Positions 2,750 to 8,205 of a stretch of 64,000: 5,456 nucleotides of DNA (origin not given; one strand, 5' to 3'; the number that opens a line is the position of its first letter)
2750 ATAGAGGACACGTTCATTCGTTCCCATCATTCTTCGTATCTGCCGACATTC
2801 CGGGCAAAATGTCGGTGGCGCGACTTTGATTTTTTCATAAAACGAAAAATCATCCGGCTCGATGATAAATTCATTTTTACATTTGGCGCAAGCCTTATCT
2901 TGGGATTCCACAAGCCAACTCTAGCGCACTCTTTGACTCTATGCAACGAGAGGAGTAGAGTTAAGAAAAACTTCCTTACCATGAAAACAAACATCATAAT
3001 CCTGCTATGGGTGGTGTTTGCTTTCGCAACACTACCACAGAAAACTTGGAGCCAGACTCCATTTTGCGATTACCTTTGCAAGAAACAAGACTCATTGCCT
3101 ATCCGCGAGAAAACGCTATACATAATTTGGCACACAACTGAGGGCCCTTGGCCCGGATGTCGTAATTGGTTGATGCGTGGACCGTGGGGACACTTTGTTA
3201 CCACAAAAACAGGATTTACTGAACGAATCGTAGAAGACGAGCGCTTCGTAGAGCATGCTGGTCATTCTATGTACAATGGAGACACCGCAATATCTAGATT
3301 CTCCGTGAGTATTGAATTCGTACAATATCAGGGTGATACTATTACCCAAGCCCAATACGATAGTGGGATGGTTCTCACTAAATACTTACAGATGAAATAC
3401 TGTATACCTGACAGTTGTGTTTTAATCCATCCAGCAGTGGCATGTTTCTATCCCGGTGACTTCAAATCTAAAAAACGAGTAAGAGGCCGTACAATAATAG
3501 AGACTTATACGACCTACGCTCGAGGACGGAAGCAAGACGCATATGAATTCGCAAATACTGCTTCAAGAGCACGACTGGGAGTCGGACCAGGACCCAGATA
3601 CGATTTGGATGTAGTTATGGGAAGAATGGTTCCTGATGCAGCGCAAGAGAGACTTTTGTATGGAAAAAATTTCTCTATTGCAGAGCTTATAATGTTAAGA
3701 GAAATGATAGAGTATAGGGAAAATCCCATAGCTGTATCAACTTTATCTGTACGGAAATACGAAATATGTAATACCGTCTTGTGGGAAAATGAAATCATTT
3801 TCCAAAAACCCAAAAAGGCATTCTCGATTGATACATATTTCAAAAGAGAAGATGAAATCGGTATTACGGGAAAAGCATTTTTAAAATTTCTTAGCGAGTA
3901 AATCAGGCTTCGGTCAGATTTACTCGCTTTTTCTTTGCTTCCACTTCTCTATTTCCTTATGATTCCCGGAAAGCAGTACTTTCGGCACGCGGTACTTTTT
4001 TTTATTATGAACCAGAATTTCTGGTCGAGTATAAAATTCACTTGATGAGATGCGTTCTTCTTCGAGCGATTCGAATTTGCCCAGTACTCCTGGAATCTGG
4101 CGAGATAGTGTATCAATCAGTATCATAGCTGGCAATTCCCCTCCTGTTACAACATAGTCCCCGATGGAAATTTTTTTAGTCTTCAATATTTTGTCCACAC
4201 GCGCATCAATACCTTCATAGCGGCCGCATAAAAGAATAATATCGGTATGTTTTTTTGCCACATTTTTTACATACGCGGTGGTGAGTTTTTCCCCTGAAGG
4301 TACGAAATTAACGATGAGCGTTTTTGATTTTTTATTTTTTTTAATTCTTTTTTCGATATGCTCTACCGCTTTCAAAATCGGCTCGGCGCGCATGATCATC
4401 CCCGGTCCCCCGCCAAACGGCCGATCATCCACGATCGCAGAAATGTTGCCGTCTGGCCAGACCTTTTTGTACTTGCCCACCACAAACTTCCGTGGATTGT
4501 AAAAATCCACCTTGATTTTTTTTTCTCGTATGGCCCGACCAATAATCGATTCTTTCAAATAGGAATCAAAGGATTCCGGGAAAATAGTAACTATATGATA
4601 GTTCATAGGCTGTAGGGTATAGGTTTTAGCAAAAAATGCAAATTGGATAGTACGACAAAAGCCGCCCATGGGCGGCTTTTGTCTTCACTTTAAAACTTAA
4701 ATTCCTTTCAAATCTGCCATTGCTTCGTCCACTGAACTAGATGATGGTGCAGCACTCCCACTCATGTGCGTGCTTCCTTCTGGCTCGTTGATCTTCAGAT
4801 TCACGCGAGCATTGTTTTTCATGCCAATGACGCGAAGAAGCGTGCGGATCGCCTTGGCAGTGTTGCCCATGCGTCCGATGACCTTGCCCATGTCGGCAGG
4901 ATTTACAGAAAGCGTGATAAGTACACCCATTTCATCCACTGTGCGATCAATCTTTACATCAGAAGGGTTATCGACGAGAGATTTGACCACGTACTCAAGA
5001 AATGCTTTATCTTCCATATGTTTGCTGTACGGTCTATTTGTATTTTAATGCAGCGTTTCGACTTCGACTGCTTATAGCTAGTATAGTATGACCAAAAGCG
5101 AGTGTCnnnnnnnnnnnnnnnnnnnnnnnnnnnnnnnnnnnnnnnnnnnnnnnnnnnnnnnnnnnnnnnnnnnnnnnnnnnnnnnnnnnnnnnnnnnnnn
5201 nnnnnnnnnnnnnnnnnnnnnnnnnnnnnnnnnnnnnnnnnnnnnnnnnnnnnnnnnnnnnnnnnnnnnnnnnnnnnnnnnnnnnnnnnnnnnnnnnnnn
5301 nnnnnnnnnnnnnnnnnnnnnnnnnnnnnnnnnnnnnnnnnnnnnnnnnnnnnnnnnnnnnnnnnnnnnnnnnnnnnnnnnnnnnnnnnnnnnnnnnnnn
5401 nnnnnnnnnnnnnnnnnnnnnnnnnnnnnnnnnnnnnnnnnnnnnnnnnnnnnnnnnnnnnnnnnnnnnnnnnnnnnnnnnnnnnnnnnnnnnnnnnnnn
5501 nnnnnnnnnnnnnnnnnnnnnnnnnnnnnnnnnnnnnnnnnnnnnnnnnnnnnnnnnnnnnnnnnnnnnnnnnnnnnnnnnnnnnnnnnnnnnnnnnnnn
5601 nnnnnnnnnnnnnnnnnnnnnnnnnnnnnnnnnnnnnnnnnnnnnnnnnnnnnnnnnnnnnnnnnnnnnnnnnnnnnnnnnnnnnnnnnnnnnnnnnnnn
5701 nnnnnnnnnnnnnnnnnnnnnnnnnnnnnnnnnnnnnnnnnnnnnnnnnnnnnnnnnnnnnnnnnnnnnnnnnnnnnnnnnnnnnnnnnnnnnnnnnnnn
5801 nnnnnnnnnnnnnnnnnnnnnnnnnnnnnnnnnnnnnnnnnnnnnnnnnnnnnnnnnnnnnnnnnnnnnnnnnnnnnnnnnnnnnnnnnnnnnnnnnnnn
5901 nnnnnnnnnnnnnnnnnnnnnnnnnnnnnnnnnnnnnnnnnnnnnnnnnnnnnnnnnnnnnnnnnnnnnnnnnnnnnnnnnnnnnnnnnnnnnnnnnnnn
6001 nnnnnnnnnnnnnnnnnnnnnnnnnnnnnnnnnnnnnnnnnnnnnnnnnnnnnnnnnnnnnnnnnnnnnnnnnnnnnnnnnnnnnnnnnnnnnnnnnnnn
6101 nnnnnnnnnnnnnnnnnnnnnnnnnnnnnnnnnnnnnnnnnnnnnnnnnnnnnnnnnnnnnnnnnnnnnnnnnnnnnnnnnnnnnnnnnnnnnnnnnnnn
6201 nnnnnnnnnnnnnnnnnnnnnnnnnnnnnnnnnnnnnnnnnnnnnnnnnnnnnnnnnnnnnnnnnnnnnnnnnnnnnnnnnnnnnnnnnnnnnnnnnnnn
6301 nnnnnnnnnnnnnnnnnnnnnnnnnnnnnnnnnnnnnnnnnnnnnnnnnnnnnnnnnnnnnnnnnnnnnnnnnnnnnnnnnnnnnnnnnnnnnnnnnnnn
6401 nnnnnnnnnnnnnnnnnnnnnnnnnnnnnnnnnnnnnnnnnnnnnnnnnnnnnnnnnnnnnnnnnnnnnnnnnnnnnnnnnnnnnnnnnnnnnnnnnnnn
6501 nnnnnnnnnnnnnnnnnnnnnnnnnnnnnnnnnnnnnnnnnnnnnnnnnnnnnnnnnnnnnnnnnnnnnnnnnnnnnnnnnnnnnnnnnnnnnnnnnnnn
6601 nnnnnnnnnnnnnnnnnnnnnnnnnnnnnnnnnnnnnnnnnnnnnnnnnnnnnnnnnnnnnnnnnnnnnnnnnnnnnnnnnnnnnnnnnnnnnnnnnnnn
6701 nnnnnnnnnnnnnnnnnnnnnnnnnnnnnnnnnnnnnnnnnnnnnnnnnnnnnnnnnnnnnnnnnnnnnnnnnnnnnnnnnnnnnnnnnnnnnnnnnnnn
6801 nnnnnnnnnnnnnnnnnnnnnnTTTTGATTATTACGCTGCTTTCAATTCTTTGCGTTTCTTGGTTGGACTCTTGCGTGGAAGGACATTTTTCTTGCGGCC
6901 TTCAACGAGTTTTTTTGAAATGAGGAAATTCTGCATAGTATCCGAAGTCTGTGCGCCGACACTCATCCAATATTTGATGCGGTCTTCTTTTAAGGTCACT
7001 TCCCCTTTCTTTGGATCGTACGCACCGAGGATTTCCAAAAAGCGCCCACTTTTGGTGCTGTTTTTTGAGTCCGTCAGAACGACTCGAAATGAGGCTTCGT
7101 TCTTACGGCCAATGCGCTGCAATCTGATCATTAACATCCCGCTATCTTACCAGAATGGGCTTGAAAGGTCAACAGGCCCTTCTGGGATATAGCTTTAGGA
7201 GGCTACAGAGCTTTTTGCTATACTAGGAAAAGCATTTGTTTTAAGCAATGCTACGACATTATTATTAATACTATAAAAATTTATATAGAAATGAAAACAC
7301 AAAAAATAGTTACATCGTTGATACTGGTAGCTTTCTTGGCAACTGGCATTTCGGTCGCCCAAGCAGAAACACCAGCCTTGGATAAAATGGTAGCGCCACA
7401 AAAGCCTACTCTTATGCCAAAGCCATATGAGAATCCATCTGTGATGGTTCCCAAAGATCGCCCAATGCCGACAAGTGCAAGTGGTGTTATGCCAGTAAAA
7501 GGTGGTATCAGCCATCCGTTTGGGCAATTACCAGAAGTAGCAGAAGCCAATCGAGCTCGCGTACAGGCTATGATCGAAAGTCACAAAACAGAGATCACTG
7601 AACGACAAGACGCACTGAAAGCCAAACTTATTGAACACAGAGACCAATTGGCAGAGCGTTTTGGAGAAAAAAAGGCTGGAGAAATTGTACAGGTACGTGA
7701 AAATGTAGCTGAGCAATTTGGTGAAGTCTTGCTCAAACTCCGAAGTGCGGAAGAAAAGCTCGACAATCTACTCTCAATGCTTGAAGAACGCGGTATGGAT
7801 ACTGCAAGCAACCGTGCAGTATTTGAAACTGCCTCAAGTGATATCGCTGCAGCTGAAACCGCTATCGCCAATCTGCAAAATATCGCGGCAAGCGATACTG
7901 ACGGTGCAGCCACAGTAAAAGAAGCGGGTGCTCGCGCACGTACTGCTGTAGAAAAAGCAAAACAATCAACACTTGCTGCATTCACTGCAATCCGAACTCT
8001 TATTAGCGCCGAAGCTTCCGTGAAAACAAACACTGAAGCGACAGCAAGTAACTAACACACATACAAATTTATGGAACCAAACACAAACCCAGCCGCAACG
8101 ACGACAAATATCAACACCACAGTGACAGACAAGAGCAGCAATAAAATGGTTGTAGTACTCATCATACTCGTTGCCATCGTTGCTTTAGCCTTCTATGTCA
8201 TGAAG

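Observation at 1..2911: Tandem paralogous Cys-rich zinc-ribbon proteins bracketing a small Ser-hydrolase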

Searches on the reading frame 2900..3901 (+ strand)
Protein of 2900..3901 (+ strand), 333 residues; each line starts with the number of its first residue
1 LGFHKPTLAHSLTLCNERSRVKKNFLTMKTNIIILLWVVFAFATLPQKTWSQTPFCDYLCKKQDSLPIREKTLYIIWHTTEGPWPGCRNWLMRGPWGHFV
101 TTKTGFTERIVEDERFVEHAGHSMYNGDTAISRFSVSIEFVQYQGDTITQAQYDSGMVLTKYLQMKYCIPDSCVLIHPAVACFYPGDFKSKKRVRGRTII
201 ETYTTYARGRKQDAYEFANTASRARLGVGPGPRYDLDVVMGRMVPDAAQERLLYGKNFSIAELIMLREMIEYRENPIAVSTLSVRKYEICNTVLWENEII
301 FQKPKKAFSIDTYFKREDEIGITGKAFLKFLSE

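Call 109: search_protein_families(library=pfam, proteins=[window:2900-3901:+], max_evalue=0.01)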
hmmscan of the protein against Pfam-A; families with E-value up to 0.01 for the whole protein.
window:2900-3901:+ (333 aa): 1 family
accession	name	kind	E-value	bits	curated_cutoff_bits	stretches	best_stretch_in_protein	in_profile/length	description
PF01510.30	Amidase_2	-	1.3e-08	35.7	26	1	73-177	6-119/131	N-acetylmuramoyl-L-alanine amidase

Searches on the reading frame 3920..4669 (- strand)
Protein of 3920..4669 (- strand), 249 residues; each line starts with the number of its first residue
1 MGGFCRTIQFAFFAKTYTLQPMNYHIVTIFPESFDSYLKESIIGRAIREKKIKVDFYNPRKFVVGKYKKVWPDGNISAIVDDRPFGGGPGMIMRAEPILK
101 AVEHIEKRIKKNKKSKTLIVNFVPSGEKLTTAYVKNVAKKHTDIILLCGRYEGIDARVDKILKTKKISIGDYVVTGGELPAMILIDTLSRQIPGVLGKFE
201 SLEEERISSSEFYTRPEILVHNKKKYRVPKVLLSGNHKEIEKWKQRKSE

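Call 109: search_protein_families(library=pfam, proteins=[window:3920-4669:-], max_evalue=0.01)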
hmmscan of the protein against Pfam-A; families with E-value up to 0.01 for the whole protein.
window:3920-4669:- (249 aa): 1 family
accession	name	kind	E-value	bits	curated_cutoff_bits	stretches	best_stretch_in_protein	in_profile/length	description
PF01746.26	tRNA_m1G_MT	-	2.8e-35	122.2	27.3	1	78-247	26-185/195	tRNA (Guanine-1)-methyltransferase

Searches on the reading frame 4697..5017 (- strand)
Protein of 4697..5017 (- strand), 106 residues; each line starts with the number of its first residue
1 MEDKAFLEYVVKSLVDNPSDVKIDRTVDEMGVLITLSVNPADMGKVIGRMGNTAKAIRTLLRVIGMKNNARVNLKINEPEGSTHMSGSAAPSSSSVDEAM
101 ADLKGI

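Call 109: search_protein_families(library=pfam, proteins=[window:4697-5017:-], max_evalue=0.01)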
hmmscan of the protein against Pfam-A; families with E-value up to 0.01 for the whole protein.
window:4697-5017:- (106 aa): 2 families
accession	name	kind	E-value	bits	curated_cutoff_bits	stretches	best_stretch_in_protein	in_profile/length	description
PF13083.13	KH_KhpA-B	-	4.2e-21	75.1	32.1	1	4-76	1-73/73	KhpA/KhpB, KH domain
PF07650.23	KH_2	-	0.0015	18.8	22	1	18-78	15-72/78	KH domain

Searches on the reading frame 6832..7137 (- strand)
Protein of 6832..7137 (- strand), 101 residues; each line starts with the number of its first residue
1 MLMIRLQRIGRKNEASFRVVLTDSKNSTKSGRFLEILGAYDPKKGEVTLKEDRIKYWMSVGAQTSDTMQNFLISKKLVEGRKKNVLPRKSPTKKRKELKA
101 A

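Call 109: search_protein_families(library=pfam, proteins=[window:6832-7137:-], max_evalue=0.01)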
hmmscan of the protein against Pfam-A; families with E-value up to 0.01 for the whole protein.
window:6832-7137:- (101 aa): 1 family
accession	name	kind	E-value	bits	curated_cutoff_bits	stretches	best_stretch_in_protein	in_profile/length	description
PF00886.24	Ribosomal_S16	-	1.3e-17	63.9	27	1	8-65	1-62/62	Ribosomal protein S16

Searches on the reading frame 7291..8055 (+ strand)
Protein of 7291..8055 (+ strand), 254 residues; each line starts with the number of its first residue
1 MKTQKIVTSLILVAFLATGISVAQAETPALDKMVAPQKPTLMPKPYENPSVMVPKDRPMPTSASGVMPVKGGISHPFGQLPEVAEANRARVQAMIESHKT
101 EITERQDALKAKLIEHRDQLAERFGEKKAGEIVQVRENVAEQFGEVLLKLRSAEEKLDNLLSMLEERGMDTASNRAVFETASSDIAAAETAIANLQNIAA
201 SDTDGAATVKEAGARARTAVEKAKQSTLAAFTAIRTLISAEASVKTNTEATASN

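Call 109: search_protein_families(library=pfam, proteins=[window:7291-8055:+], max_evalue=0.01)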
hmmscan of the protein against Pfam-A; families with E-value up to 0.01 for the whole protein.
window:7291-8055:+ (254 aa): 1 family
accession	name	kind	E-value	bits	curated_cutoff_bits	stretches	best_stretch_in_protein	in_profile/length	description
PF06870.17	RNA_pol_I_A49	-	0.0064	15.9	27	1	81-138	61-118/377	A49-like RNA polymerase I associated factor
